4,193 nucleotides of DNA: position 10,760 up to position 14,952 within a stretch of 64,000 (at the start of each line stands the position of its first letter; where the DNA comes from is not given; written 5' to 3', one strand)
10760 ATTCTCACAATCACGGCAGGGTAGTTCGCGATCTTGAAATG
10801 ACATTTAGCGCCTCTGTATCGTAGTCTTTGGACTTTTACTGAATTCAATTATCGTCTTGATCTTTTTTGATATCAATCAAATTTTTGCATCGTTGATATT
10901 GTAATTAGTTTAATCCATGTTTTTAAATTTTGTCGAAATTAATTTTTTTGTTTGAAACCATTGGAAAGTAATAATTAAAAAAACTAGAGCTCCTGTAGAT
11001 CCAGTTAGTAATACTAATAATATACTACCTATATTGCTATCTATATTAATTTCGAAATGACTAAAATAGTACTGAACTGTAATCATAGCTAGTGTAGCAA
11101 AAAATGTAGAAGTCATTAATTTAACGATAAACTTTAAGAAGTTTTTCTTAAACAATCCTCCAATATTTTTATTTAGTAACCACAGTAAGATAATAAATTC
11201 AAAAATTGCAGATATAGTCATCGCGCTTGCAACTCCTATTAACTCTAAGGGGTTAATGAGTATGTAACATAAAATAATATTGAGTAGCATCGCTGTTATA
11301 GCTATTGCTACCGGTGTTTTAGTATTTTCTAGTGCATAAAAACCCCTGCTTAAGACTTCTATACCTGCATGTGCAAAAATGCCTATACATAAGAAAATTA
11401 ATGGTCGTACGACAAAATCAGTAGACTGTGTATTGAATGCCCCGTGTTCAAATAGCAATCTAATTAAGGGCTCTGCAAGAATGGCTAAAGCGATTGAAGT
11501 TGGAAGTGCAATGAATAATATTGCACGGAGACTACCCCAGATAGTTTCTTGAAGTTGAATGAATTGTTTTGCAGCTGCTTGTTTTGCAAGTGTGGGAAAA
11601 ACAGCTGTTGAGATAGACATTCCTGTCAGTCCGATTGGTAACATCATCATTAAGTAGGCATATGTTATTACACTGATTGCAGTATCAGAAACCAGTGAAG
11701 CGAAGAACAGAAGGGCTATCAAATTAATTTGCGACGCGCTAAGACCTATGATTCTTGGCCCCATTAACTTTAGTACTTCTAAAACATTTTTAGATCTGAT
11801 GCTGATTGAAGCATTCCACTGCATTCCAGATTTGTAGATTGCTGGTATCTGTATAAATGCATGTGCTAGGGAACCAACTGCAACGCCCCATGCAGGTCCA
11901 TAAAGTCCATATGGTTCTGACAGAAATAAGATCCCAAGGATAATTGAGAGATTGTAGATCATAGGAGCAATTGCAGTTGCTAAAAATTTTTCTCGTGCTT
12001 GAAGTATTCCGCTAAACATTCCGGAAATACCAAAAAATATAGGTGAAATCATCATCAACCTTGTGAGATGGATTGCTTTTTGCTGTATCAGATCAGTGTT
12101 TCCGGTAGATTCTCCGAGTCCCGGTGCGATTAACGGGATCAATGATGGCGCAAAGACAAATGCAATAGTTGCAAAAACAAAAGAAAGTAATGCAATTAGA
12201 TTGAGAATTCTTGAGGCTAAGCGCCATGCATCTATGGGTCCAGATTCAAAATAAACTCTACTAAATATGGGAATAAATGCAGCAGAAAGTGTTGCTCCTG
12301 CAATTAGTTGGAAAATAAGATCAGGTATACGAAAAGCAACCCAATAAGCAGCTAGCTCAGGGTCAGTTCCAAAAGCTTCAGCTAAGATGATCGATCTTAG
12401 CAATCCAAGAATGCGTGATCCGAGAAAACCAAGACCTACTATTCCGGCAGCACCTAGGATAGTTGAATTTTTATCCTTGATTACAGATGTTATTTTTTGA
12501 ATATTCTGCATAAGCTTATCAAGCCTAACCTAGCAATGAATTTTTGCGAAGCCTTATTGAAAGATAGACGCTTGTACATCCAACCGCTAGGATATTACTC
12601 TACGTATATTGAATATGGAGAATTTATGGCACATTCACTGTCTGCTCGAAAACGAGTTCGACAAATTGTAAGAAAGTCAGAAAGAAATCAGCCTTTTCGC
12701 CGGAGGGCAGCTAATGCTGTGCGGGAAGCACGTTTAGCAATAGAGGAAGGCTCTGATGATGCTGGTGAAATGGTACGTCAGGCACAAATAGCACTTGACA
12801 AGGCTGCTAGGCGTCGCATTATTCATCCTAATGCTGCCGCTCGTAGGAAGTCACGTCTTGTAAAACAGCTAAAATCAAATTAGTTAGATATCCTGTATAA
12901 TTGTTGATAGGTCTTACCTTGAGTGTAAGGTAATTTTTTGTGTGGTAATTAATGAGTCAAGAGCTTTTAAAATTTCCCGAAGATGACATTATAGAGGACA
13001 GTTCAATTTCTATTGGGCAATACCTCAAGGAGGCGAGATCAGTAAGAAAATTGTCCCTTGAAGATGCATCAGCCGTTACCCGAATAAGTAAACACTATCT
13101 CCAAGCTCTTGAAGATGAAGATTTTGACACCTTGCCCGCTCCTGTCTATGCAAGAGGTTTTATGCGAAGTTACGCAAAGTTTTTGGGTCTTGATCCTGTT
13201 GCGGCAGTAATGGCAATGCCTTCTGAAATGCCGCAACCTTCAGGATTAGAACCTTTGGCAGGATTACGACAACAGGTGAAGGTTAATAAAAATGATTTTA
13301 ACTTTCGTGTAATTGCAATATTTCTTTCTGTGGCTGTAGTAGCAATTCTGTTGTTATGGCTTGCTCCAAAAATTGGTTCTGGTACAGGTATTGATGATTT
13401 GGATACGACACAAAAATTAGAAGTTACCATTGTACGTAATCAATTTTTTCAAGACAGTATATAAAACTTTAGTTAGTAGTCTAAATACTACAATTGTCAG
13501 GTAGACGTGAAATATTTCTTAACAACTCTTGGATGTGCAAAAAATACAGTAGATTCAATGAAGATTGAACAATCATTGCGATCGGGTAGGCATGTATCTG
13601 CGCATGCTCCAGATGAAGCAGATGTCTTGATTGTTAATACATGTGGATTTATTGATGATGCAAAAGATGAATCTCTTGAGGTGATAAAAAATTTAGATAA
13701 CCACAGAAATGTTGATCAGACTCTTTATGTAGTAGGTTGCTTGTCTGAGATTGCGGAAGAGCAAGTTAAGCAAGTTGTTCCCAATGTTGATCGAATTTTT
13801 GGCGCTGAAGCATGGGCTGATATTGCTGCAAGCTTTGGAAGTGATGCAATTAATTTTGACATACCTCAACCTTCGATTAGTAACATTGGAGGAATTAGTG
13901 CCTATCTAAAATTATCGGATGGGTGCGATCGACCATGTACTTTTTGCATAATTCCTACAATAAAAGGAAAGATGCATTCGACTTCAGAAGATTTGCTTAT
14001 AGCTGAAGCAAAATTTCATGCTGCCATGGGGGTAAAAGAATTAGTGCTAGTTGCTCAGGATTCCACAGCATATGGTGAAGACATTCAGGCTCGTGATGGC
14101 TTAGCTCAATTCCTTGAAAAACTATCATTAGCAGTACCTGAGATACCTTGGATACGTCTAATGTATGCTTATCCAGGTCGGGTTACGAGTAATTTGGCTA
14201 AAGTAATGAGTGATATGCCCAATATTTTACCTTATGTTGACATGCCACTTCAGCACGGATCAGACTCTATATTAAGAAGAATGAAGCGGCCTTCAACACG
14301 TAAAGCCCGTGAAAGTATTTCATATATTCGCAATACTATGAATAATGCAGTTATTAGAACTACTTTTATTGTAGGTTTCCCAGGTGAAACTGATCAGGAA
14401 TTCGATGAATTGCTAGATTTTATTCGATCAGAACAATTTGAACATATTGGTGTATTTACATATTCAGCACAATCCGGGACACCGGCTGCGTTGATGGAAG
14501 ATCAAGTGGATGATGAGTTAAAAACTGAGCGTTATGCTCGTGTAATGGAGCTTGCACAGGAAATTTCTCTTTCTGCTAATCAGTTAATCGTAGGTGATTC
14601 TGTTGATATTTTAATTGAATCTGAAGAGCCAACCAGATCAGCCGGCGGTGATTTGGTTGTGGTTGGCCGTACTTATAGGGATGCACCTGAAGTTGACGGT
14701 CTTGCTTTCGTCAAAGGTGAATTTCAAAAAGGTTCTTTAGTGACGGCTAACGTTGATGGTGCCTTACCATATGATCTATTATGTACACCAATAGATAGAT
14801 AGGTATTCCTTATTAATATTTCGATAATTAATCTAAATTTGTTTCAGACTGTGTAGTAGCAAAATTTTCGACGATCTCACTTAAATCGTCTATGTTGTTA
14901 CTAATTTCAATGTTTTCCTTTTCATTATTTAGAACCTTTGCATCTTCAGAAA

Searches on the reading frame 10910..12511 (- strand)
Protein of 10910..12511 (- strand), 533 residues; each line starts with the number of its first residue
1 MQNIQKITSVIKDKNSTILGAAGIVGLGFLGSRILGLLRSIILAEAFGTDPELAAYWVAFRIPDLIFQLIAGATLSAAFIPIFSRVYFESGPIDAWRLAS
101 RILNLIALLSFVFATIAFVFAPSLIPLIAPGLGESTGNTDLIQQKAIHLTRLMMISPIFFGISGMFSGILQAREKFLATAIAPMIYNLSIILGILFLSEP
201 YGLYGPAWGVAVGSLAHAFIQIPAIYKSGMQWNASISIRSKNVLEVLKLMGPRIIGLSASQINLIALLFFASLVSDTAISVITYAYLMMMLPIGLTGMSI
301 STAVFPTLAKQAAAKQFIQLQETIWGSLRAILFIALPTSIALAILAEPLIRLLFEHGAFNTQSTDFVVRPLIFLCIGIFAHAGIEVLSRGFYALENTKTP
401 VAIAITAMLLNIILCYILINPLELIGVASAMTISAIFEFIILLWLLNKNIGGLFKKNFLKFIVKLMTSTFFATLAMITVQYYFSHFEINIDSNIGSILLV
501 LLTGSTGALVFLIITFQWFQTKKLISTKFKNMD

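Call 31: search_protein_families(library=pfam, proteins=[window:10910-12511:-], max_evalue=0.001)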
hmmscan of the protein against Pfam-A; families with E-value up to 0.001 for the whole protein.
window:10910-12511:- (533 aa): 3 families
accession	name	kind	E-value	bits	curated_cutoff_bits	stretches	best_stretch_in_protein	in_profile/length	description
PF03023.19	MurJ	-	1e-90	305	27.4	1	43-484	1-437/451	Lipid II flippase MurJ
PF01554.23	MatE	-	5.1e-12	46.2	24.9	1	263-417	13-161/161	MatE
PF01943.22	Polysacc_synt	-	2.8e-05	24.1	28.2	1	105-310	84-272/274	Polysaccharide biosynthesis protein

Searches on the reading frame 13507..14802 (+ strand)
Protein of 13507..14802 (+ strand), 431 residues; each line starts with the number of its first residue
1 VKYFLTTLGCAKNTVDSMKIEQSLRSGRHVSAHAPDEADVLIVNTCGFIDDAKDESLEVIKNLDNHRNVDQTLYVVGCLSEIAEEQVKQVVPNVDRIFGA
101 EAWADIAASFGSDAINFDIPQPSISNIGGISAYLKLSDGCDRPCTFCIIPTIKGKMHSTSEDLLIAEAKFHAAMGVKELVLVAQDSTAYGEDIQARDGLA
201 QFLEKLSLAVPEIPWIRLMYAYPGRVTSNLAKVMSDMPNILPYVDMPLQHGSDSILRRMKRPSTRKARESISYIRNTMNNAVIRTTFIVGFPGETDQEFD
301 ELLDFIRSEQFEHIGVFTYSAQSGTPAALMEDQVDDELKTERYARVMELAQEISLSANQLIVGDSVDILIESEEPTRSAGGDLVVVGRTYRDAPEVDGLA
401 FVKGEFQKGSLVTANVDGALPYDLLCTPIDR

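Call 24: search_protein_families(library=pfam, proteins=[window:13507-14802:+], max_evalue=0.001)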
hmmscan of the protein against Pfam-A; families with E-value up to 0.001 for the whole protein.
window:13507-14802:+ (431 aa): 3 families
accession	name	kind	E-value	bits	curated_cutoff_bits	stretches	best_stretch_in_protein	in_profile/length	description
PF00919.26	UPF0004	-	2.6e-22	79.1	27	1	2-99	1-98/98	Uncharacterized protein family UPF0004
PF04055.27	Radical_SAM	-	5.8e-22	79.1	29.5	1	136-306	3-166/166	Radical SAM superfamily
PF18693.7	TRAM_2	-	8.9e-12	45.5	27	1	362-428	1-62/63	TRAM domain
